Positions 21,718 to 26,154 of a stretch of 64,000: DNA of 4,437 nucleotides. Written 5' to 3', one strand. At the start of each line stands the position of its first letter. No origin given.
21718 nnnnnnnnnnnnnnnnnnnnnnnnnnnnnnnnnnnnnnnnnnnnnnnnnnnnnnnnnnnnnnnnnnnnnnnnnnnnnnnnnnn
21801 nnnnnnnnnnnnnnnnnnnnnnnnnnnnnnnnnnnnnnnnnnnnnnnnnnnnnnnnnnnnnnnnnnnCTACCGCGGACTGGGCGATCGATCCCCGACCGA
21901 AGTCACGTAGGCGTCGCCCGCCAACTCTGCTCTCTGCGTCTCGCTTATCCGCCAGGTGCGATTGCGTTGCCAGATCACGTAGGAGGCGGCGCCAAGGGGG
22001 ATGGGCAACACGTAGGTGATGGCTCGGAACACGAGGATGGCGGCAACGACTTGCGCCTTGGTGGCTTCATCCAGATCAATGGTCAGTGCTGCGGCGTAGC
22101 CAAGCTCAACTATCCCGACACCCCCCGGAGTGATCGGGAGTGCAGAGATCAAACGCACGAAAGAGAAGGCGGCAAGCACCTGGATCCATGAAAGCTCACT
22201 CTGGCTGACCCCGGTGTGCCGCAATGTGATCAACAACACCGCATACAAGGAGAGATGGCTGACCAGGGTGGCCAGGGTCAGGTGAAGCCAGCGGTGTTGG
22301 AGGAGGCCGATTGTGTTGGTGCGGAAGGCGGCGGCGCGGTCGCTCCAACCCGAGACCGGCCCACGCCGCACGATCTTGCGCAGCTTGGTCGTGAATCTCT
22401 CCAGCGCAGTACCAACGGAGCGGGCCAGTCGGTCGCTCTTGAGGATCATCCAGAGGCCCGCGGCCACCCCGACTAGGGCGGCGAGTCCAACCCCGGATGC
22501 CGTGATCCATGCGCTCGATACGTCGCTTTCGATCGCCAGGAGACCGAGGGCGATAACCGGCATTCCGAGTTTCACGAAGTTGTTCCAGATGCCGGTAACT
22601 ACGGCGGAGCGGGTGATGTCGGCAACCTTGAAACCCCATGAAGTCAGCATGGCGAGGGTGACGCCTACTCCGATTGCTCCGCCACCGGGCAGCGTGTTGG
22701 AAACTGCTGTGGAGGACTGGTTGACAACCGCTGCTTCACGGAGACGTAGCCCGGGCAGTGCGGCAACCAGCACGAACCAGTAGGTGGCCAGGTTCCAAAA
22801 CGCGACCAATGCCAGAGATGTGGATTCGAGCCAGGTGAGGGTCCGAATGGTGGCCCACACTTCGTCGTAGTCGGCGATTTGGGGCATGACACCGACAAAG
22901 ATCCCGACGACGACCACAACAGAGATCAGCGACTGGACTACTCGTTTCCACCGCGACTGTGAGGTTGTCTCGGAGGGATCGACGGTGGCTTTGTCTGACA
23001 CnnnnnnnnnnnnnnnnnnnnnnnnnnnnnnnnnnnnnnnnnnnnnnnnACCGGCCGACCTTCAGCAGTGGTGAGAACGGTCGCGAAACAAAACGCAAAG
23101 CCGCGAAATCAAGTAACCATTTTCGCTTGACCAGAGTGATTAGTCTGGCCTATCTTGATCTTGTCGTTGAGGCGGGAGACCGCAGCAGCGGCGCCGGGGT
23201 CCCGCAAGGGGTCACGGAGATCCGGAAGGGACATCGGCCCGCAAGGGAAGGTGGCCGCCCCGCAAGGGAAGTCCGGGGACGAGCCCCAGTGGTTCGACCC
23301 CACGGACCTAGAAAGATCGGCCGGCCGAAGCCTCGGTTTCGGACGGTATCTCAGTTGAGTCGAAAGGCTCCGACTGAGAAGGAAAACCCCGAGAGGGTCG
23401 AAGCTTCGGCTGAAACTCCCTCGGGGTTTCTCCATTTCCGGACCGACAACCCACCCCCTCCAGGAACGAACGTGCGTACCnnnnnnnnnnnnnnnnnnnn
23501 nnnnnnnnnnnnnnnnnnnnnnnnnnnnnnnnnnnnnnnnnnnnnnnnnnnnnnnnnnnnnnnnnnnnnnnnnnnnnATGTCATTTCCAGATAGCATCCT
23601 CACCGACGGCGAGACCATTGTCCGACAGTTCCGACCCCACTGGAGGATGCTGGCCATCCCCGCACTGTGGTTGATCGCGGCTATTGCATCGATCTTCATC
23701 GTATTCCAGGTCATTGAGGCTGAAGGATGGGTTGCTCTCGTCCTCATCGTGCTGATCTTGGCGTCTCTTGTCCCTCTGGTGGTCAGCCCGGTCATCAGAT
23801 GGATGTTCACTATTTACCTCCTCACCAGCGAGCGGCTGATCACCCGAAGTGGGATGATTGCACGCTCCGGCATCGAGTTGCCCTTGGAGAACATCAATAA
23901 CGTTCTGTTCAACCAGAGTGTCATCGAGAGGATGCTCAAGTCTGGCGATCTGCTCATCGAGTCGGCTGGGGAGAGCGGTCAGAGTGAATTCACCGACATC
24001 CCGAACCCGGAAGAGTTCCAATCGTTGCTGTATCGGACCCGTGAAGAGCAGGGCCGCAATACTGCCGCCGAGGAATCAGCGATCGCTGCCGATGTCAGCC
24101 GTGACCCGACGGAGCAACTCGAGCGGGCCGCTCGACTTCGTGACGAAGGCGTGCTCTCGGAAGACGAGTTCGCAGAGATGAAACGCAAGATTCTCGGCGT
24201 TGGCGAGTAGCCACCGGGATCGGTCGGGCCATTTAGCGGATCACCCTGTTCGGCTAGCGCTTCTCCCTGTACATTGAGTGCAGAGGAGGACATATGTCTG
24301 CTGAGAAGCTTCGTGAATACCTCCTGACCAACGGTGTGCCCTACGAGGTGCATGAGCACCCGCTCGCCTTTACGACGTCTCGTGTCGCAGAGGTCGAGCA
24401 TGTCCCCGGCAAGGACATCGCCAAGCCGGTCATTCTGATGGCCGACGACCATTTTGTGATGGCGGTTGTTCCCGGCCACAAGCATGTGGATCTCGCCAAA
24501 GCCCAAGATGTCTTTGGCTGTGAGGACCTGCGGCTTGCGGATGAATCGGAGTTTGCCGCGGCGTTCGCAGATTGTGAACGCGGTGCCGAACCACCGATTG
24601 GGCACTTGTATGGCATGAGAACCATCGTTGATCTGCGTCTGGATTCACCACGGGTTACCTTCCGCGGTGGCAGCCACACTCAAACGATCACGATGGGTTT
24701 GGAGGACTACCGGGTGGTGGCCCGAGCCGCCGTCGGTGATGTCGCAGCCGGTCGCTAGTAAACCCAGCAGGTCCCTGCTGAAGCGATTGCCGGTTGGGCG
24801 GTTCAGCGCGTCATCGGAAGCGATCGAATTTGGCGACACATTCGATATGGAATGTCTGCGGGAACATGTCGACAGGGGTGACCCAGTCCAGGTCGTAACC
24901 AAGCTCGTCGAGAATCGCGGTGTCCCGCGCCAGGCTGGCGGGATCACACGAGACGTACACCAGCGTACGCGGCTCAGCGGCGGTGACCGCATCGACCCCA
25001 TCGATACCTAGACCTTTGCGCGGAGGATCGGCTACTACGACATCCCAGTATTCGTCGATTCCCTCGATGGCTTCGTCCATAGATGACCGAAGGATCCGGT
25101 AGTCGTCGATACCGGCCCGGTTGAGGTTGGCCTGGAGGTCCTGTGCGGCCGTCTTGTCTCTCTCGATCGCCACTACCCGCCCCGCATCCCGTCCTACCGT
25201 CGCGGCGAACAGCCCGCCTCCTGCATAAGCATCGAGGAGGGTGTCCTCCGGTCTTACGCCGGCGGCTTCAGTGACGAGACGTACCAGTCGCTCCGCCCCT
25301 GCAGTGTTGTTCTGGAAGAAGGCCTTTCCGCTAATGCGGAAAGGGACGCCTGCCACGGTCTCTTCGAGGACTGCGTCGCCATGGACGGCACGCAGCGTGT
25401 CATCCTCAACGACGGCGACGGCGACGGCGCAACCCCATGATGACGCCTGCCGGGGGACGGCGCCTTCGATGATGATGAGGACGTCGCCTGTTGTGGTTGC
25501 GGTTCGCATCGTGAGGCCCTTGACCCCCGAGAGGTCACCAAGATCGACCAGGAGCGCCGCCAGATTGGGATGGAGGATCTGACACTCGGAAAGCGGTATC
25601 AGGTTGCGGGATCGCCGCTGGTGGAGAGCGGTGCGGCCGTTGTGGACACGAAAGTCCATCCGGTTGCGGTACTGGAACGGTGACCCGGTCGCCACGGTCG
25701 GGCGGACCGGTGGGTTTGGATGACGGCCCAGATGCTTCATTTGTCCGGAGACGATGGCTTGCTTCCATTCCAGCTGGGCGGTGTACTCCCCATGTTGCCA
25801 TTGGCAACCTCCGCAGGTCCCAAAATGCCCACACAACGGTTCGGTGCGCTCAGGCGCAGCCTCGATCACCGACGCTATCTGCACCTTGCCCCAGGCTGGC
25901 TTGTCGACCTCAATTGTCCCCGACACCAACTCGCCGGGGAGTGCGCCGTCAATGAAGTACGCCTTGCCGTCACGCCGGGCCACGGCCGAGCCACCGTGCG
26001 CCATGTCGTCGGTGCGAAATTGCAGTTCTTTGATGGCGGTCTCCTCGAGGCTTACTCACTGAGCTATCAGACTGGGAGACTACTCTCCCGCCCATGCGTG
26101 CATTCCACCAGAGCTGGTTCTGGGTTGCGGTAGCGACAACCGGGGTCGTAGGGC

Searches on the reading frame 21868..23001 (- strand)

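Call 36: search_protein_families(library=pfam, proteins=[window:21868-23001:-], max_evalue=0.001)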
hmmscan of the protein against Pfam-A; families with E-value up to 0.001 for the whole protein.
window:21868-23001:- (377 aa): 1 family
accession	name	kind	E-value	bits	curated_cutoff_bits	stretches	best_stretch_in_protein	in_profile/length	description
PF03706.18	LPG_synthase_TM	-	2.1e-19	70.6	33.4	1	26-337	3-302/302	Lysylphosphatidylglycerol synthase TM region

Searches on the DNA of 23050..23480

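Call 32: search_rna_families(source=window, start=23050, end=23480, threshold=evalue, max_evalue=10, show_alignments=2)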
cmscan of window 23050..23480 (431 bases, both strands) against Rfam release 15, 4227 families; matches with E-value up to 10: 5.
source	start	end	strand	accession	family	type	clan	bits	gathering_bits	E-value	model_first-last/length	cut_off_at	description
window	23377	23436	-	RF01022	mir-611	Gene; miRNA;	-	23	90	0.012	1-65/65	no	mir-611 microRNA precursor family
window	23367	23444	+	RF00891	mir-671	Gene; miRNA;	-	17.1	65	3.7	1-84/84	no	mir-671 microRNA precursor family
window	23380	23432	-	RF04224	mir-9229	Gene; miRNA;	-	15.8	71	2.9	1-76/76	no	mir-9229 microRNA precursor family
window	23372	23443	-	RF03598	MIR6024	Gene; miRNA;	-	13.9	72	8.2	1-99/99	no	MIR6024 microRNA precursor family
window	23065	23079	+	RF02211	ZFAT-AS1_1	Gene; lncRNA;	-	13.7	80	2.2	65-79/79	no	ZFAT antisense RNA 1 conserved region 1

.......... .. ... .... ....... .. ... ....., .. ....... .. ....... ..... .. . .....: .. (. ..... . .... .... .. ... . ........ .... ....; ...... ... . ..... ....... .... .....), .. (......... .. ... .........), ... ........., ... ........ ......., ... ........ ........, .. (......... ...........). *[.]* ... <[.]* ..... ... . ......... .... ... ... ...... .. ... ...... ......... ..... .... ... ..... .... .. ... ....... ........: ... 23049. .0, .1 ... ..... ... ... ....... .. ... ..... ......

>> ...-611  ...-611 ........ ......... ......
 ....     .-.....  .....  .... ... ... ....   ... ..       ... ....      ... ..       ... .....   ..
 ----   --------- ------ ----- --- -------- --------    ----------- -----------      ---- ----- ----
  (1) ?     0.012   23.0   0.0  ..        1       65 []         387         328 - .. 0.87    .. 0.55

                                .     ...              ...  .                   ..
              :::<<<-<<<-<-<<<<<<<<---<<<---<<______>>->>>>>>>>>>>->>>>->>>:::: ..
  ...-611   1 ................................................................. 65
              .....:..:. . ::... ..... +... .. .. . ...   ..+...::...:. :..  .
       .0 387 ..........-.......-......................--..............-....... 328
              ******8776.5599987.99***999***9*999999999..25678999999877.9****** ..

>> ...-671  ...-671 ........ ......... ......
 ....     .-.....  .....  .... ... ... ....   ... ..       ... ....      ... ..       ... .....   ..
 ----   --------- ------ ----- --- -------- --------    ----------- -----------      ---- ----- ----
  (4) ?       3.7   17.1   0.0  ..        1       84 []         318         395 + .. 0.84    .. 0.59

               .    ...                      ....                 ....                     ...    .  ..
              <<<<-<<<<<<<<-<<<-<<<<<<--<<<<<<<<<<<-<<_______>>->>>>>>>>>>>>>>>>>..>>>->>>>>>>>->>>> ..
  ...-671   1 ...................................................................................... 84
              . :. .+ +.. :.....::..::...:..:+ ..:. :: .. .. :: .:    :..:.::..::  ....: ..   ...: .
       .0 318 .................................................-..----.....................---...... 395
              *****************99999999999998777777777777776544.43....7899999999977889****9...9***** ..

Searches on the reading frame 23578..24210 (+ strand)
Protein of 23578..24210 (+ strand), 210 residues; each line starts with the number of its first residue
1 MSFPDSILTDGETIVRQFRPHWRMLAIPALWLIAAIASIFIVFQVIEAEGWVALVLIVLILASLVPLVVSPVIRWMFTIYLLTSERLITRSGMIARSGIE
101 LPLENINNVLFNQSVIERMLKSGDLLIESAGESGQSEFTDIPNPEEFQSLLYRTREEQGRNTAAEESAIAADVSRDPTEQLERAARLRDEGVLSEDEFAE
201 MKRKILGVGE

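Call 36: search_protein_families(library=pfam, proteins=[window:23578-24210:+], max_evalue=0.001)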
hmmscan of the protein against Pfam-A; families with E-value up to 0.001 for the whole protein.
window:23578-24210:+ (210 aa): 2 families
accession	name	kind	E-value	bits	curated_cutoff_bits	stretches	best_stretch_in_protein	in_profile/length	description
PF03703.20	bPH_2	-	8e-17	61.7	22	1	75-149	1-76/78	Bacterial PH domain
PF09851.14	SHOCT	-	1.6e-07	31.3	27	1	179-206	1-28/28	Short C-terminal domain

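Call 77: find_encoding_contigs(protein=window:23578-24210:+, flank=8000, max_places=4)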
Protein window:23578-24210:+ (210 aa): 1 contig read that carries it; 1 place shown.
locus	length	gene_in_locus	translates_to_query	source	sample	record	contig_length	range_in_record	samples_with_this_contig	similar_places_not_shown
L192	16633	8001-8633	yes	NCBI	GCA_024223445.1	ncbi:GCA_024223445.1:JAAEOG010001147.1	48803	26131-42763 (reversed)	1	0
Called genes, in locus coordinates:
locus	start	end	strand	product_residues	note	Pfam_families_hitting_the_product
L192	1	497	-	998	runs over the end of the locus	PF00580:UvrD-helicase, PF13245:AAA_19, PF13538:UvrD_C_2 (faint), PF13361:UvrD_C, PF08696:Dna2 (weak), PF10926:DUF2800, PF12705:PDDEXK_1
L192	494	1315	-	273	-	PF12705:PDDEXK_1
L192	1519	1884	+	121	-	-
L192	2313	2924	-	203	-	-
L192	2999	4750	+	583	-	PF01569:PAP2 (weak)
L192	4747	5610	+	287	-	-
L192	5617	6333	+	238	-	PF01569:PAP2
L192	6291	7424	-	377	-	PF03706:LPG_synthase_TM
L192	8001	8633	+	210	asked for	PF03703:bPH_2, PF09851:SHOCT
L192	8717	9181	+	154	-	PF04073:tRNA_edit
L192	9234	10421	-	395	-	PF05958:tRNA_U5-meth_tr, PF03602:Cons_hypoth95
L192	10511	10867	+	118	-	-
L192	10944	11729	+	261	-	PF00106:adh_short, PF13561:adh_short_C2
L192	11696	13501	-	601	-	PF01590:GAF, PF13185:GAF_2, PF13492:GAF_3, PF00512:HisKA, PF02518:HATPase_c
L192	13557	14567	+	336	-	PF01820:Dala_Dala_lig_N, PF01071:GARS_A, PF02786:CPSase_L_D2, PF02222:ATP-grasp, PF07478:Dala_Dala_lig_C, PF13535:ATP-grasp_4 (faint)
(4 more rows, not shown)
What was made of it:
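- A gene caller annotated a 121-aa product here (call 77).
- Tried and rejected: The bPH_2 protein located the public contig instead (call 77).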

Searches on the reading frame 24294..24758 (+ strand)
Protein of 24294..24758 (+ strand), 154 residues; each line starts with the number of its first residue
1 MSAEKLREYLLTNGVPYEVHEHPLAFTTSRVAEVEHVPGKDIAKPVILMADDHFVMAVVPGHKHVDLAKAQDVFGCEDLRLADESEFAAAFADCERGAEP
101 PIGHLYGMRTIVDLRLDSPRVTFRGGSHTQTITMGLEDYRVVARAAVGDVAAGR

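Call 36: search_protein_families(library=pfam, proteins=[window:24294-24758:+], max_evalue=0.001)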
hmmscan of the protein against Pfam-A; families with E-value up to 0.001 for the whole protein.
window:24294-24758:+ (154 aa): 1 family
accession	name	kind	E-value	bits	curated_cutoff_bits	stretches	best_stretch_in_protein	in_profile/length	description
PF04073.20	tRNA_edit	-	2.2e-23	83.1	25.5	1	22-140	1-121/123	Aminoacyl-tRNA editing domain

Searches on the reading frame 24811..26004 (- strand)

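Call 36: search_protein_families(library=pfam, proteins=[window:24811-26004:-], max_evalue=0.001)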
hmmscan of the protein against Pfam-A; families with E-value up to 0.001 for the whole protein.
window:24811-26004:- (397 aa): 4 families
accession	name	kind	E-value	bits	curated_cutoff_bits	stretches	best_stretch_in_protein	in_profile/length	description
PF05958.17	tRNA_U5-meth_tr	-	1.7e-15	57.4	23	1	222-389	172-350/357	tRNA (Uracil-5-)-methyltransferase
PF03602.21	Cons_hypoth95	-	1.6e-08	34.9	24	1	254-329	43-123/182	Conserved hypothetical protein 95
PF01189.24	Methyltr_RsmB-F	-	0.00024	21.3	27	1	251-334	7-94/199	16S rRNA methyltransferase RsmB/F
PF00398.26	RrnaAD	-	0.00033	20.3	24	1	242-295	20-73/263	Ribosomal RNA adenine dimethylase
